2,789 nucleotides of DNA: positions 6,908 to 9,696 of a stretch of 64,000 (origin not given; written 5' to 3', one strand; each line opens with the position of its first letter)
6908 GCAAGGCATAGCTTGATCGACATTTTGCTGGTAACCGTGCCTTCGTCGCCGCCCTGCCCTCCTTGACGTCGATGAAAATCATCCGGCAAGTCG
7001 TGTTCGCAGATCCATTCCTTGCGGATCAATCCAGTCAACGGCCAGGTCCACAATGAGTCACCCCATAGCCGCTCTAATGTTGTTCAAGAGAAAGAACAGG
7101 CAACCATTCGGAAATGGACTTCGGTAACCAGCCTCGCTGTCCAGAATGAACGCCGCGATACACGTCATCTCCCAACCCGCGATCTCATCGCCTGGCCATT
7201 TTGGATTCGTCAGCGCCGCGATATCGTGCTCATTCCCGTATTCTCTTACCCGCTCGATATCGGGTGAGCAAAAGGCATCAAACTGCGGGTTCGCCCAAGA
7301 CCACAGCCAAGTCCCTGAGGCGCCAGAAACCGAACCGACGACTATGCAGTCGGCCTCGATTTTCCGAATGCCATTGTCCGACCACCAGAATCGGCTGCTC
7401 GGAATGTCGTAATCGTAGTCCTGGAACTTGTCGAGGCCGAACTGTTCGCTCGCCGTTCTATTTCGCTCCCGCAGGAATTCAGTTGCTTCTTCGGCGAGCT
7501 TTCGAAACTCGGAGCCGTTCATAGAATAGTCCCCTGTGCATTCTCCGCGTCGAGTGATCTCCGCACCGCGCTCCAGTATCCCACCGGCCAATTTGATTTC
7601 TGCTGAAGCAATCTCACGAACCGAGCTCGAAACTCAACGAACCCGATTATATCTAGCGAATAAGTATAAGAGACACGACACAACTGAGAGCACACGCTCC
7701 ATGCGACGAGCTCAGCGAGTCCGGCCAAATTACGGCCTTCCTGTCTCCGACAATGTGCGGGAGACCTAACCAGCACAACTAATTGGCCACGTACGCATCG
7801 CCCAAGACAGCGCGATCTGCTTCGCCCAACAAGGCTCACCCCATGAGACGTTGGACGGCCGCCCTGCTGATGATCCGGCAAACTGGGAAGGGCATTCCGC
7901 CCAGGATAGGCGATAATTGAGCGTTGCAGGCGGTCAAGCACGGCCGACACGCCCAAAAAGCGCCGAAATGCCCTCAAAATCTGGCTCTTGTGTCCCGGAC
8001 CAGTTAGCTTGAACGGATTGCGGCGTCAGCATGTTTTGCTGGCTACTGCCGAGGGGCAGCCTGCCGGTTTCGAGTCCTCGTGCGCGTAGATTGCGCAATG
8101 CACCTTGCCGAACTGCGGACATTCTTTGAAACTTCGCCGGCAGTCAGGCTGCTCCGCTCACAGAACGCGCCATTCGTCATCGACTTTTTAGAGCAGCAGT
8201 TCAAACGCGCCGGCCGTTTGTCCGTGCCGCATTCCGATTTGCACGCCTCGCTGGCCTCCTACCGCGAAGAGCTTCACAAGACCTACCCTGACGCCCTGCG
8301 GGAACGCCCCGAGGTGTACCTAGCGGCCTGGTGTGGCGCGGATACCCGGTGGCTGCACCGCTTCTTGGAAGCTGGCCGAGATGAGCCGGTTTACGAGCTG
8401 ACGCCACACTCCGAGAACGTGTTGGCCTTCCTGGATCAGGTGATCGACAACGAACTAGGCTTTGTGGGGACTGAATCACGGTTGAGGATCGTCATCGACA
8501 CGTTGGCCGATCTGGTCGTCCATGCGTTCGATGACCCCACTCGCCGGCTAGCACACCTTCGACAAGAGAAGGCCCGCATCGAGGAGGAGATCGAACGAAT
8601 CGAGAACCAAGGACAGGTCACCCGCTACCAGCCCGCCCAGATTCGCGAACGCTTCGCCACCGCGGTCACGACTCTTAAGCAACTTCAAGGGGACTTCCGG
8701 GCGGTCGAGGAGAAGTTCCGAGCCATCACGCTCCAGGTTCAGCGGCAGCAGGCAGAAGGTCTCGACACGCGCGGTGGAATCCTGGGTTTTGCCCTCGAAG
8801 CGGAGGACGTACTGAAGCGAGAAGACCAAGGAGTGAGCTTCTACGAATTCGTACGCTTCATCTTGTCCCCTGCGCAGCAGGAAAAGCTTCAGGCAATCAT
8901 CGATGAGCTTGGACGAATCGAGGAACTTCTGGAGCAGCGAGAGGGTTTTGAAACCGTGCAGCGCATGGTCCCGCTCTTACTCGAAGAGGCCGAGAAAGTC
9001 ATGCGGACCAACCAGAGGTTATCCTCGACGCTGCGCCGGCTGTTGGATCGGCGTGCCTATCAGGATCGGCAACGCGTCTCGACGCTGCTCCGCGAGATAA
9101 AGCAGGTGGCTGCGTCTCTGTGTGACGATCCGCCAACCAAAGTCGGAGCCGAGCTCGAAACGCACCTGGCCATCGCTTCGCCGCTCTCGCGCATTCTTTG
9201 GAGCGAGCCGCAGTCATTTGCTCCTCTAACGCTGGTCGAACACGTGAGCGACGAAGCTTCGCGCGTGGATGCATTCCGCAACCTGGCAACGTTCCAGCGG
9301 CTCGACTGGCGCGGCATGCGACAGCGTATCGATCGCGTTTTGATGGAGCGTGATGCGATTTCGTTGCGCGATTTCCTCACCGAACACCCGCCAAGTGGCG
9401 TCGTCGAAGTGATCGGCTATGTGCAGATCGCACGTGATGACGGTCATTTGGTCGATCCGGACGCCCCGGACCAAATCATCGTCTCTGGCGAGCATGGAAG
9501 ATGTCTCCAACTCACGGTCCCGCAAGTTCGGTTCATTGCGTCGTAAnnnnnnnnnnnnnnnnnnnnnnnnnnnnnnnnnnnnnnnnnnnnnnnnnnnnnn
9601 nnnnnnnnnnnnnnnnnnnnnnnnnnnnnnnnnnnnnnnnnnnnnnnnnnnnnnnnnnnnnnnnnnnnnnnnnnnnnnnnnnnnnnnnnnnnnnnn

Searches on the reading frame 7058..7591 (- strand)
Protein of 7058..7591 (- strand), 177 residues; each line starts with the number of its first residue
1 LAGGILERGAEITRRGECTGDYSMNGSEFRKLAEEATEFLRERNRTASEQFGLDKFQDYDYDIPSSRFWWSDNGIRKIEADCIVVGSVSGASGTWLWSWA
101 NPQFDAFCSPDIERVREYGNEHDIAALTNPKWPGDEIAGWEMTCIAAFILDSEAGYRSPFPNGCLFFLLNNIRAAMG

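Call 46: search_protein_families(library=pfam, proteins=[window:7058-7591:-], max_evalue=0.0001)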
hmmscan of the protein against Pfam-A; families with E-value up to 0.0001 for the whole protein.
window:7058-7591:- (177 aa): 1 family
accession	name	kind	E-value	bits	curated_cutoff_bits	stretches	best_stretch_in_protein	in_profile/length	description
PF21813.2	DUF6882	-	9.3e-35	120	23.9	1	31-171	2-141/142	Family of unknown function (DUF6882)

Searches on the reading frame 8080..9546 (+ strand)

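Call 46: search_protein_families(library=pfam, proteins=[window:8080-9546:+], max_evalue=0.0001)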
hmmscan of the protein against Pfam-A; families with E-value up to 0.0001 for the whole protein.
window:8080-9546:+ (488 aa): 1 family
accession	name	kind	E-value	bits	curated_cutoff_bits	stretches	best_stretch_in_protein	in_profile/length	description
PF11855.13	DUF3375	-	9e-91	305.5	28.6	1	16-485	3-474/474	Protein of unknown function (DUF3375)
